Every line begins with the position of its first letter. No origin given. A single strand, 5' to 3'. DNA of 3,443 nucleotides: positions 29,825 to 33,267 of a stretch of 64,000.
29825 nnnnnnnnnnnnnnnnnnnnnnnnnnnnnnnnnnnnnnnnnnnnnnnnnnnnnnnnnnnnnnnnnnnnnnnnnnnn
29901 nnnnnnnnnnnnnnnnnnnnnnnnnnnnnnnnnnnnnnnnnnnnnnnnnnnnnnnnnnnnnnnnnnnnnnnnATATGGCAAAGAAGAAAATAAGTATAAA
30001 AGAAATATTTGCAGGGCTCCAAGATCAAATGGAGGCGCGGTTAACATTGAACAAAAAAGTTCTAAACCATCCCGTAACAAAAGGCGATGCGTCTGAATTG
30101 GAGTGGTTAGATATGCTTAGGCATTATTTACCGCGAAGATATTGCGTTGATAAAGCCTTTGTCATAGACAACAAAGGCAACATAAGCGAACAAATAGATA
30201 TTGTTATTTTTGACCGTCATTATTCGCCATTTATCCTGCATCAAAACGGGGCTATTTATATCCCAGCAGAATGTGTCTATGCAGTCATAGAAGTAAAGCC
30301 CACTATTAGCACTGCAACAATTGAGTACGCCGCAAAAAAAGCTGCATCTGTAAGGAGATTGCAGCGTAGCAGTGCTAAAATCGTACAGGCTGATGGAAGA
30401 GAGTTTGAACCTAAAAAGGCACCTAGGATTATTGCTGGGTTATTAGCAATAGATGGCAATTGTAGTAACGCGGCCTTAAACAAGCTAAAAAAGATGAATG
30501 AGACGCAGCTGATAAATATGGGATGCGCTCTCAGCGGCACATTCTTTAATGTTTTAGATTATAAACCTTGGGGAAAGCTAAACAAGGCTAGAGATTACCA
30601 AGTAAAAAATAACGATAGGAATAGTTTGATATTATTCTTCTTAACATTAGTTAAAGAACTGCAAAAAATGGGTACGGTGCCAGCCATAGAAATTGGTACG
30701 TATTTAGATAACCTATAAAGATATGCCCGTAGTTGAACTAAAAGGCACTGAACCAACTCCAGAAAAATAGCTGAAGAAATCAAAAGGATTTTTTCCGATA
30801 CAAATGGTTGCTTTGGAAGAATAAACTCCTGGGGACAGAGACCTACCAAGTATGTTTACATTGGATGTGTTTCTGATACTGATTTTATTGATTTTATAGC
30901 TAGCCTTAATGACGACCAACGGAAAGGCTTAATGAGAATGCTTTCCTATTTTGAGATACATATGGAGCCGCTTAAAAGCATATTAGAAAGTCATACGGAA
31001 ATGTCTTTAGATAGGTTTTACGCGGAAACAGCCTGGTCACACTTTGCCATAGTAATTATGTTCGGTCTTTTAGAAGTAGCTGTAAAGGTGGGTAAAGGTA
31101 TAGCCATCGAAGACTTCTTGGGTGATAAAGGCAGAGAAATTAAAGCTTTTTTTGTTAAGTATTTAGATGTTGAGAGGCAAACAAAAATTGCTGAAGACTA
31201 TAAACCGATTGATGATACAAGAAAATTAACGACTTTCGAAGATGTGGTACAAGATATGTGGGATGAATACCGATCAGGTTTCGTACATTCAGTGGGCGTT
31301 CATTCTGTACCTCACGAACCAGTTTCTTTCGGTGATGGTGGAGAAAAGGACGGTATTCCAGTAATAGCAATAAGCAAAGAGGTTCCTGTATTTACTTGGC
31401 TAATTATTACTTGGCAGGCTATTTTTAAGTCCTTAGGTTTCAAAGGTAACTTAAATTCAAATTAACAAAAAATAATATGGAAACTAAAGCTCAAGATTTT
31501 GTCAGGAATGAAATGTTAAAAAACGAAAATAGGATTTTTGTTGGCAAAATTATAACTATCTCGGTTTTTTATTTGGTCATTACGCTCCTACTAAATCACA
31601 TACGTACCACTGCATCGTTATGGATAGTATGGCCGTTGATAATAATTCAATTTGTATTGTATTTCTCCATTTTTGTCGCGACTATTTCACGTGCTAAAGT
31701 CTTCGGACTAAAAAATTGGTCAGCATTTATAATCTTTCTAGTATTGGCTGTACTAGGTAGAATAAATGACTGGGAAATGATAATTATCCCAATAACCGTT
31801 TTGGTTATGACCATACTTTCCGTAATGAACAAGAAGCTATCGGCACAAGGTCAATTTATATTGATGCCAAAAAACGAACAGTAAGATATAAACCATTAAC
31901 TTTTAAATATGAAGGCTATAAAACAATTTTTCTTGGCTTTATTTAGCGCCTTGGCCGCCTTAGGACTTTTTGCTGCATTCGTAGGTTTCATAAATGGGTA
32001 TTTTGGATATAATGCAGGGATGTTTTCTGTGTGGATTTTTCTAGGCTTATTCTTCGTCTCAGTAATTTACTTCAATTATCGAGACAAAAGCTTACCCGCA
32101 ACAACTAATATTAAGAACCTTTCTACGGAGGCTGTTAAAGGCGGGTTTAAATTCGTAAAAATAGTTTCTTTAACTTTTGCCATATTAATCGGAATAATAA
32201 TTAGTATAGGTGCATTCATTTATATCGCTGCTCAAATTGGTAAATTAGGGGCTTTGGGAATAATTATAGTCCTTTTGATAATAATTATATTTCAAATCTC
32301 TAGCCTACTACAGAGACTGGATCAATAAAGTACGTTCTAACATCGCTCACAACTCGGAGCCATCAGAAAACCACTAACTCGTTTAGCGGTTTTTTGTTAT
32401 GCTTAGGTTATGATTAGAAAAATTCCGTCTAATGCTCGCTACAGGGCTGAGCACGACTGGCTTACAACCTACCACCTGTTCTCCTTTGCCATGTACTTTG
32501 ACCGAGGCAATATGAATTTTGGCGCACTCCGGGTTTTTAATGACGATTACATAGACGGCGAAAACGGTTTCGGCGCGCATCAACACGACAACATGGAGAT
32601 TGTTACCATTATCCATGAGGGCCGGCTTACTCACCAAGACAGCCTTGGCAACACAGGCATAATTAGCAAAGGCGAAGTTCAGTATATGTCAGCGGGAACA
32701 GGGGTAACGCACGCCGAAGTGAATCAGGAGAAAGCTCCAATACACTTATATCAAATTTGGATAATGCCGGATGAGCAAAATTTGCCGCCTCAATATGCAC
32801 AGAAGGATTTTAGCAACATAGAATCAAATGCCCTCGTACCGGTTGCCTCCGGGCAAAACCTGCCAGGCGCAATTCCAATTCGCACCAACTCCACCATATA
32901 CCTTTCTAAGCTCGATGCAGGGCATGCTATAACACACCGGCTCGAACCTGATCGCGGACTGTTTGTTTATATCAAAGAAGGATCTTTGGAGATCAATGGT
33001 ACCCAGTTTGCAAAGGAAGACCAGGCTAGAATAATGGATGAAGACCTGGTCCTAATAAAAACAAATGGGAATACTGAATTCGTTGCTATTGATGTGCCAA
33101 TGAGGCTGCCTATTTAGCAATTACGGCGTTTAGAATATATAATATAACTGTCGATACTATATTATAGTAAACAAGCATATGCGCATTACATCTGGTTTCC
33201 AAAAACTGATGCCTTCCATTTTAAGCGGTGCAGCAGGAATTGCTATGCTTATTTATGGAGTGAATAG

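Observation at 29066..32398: Low-GC island next to tRNA-Asn carrying a nucleotidyltransferase + PD-(D/E)xK nuclease pair: a candidate minimal CBASS-like or Abi-like defence module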

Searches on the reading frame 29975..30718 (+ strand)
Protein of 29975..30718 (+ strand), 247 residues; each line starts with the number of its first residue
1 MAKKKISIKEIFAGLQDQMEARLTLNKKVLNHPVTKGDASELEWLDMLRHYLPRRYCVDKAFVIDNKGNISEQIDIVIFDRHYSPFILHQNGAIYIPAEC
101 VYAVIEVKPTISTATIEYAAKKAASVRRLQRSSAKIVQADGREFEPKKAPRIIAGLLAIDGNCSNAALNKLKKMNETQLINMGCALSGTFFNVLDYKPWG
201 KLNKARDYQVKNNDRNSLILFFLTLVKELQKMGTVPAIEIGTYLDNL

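Call 4: search_protein_families(library=pfam, proteins=[window:29975-30718:+], max_evalue=1)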
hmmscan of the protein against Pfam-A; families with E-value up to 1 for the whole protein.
window:29975-30718:+ (247 aa): 1 family
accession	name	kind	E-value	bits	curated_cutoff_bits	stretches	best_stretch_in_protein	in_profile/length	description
PF20247.3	DUF6602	-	8.3e-32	109.6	27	1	26-129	3-104/104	Domain of unknown function (DUF6602)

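Call 5: search_protein_families(library=padloc, proteins=[window:29975-30718:+], max_evalue=1)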
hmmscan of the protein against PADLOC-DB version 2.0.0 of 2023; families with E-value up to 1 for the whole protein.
window:29975-30718:+ (247 aa): 3 families
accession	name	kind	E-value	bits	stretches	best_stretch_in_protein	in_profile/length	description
PDLC00745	Effector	-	6.5e-86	286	1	3-246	2-239/244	Endonuclease (NucC)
PDLC01051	NucC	-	5.6e-55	184.7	1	7-246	13-238/243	NucC nuclease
PDLC01495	PD_DExK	-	1.3e-35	119.8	1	8-129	3-123/123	"CAS-I,CAS-II,CAS-III,CAS-IV,CAS-V,CAS-VI; associated"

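Call 6: search_protein_families(library=ncbifam, proteins=[window:29975-30718:+], max_evalue=1)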
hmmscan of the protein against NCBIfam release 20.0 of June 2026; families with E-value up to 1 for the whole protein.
window:29975-30718:+ (247 aa): 1 family
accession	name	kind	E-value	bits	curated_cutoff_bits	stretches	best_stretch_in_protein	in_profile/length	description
NF001819.0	PRK00556.1-3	equivalog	0.039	13.4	273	1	51-138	25-110/197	septum site-determining protein MinC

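Call 7: search_solved_structures(query=window:29975-30718:+, max_evalue=0.01, show_alignments=2)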
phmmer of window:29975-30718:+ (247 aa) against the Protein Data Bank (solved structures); distinct sequences matched with E-value up to 0.01: 5.
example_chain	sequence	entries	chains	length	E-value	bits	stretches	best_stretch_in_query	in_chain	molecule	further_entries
7zgv_A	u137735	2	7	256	2.3e-45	158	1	9-247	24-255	Serratia NucC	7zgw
6p7o_A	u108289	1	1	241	2.4e-44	154.7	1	7-243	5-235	E. coli MS115-1 NucC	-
6p7p_A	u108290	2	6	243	1.2e-43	152.4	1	7-243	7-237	E. coli MS115-1 NucC 2-241 | E. coli MS115-1 NucC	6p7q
6q1h_A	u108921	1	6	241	1.2e-43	152.4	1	7-243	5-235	Bacterial protein ORF C62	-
6uxf_A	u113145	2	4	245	6.7e-43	149.9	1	8-243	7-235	Vibrio meotecus sp. RC341 NucC | Vibrio metoecus sp. RC341 NucC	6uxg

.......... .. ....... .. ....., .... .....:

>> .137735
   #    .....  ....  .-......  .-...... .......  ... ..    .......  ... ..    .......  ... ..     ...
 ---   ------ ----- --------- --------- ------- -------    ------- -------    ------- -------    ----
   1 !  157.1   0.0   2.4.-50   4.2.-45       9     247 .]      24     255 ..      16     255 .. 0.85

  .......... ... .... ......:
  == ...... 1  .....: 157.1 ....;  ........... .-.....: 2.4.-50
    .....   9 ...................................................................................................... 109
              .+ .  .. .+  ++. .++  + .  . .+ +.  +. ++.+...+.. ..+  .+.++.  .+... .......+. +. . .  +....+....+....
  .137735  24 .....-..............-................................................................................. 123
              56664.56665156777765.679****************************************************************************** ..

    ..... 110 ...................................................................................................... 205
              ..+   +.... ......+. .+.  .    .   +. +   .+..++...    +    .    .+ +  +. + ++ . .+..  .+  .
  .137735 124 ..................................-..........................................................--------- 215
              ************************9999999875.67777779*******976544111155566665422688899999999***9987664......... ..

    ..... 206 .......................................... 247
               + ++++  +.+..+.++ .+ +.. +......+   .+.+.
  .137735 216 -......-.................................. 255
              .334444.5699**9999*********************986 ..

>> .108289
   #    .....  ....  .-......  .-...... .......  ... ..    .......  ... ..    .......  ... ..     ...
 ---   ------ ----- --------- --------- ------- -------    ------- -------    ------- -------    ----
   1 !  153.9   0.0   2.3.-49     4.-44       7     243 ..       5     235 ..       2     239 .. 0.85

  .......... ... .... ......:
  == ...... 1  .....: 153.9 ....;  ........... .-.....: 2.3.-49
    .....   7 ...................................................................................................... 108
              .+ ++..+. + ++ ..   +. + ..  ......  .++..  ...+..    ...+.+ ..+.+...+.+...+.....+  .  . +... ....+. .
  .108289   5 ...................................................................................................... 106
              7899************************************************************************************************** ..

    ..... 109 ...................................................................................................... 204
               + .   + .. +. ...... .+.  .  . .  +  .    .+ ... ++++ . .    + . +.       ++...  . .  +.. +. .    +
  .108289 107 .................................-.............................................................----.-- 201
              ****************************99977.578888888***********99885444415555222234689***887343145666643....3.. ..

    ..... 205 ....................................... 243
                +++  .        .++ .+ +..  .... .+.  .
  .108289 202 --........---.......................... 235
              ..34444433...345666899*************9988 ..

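Call 70: search_protein_families(library=phrogs, proteins=[window:29975-30718:+], max_evalue=0.1)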
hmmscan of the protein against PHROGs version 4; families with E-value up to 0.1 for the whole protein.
window:29975-30718:+ (247 aa): 1 family
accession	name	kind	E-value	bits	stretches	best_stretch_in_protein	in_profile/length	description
phrog_32765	-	unknown function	2.8e-13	51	1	9-132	25-145/311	-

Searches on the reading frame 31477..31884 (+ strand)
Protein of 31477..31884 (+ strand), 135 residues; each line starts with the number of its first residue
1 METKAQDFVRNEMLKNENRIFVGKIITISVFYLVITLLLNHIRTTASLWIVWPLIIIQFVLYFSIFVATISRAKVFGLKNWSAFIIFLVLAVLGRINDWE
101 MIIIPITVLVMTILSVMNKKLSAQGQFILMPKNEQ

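Call 4: search_protein_families(library=pfam, proteins=[window:31477-31884:+], max_evalue=1)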
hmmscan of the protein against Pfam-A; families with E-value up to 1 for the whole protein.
window:31477-31884:+ (135 aa): 0 families

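Call 5: search_protein_families(library=padloc, proteins=[window:31477-31884:+], max_evalue=1)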
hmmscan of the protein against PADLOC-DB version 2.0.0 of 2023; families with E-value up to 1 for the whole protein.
window:31477-31884:+ (135 aa): 0 families

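Call 6: search_protein_families(library=ncbifam, proteins=[window:31477-31884:+], max_evalue=1)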
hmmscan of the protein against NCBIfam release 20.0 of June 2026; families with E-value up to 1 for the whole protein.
window:31477-31884:+ (135 aa): 0 families

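Call 70: search_protein_families(library=phrogs, proteins=[window:31477-31884:+], max_evalue=0.1)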
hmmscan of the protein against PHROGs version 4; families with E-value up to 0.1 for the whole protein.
window:31477-31884:+ (135 aa): 0 families

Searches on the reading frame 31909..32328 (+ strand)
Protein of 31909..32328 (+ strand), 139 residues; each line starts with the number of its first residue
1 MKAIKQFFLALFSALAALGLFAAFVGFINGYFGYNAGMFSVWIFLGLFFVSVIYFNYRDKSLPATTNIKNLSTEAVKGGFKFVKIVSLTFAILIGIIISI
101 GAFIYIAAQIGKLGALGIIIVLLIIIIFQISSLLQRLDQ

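Call 4: search_protein_families(library=pfam, proteins=[window:31909-32328:+], max_evalue=1)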
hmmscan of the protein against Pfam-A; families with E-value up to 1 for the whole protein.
window:31909-32328:+ (139 aa): 3 families
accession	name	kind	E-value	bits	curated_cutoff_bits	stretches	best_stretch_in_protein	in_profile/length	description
PF20134.4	DUF6524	-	0.0083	16.3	27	1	88-127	37-76/131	Family of unknown function (DUF6524)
PF20563.3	DUF6773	-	0.19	12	27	1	20-130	26-134/163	Family of unknown function (DUF6773)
PF05545.16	FixQ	-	0.3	11.5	29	1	43-61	16-34/49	Cbb3-type cytochrome oxidase component FixQ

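Call 5: search_protein_families(library=padloc, proteins=[window:31909-32328:+], max_evalue=1)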
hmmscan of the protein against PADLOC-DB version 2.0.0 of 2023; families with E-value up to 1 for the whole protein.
window:31909-32328:+ (139 aa): 0 families

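Call 6: search_protein_families(library=ncbifam, proteins=[window:31909-32328:+], max_evalue=1)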
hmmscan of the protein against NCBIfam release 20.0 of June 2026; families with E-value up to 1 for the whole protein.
window:31909-32328:+ (139 aa): 2 families
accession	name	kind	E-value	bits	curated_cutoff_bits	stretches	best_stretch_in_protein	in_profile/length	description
NF033507.3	Loki-CTERM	subfamily_domain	0.77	10.2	19.9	1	39-58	4-23/27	Loki-CTERM sorting domain-containing protein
NF003004.0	PRK03814.1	equivalog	0.79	10.1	84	0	36-52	17-33/86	oxaloacetate decarboxylase subunit gamma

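Call 70: search_protein_families(library=phrogs, proteins=[window:31909-32328:+], max_evalue=0.1)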
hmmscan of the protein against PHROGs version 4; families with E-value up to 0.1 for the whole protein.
window:31909-32328:+ (139 aa): 0 families

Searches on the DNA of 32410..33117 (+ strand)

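Call 78: search_rna_families(source=L084, start=5400, end=6600, threshold=evalue, max_evalue=0.01)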
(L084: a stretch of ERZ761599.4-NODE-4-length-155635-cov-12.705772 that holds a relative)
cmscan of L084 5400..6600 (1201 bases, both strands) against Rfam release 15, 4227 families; matches with E-value up to 0.01: 2.
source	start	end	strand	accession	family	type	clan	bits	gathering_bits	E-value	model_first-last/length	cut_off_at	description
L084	5863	6138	+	RF00028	Intron_gpI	Intron;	-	59.2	50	3.3e-14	1-253/253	no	Group I catalytic intron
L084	6158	6250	+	RF04211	MIR5185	Gene; miRNA;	-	28.8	101.7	0.0036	1-111/111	no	MIR5185 microRNA precursor family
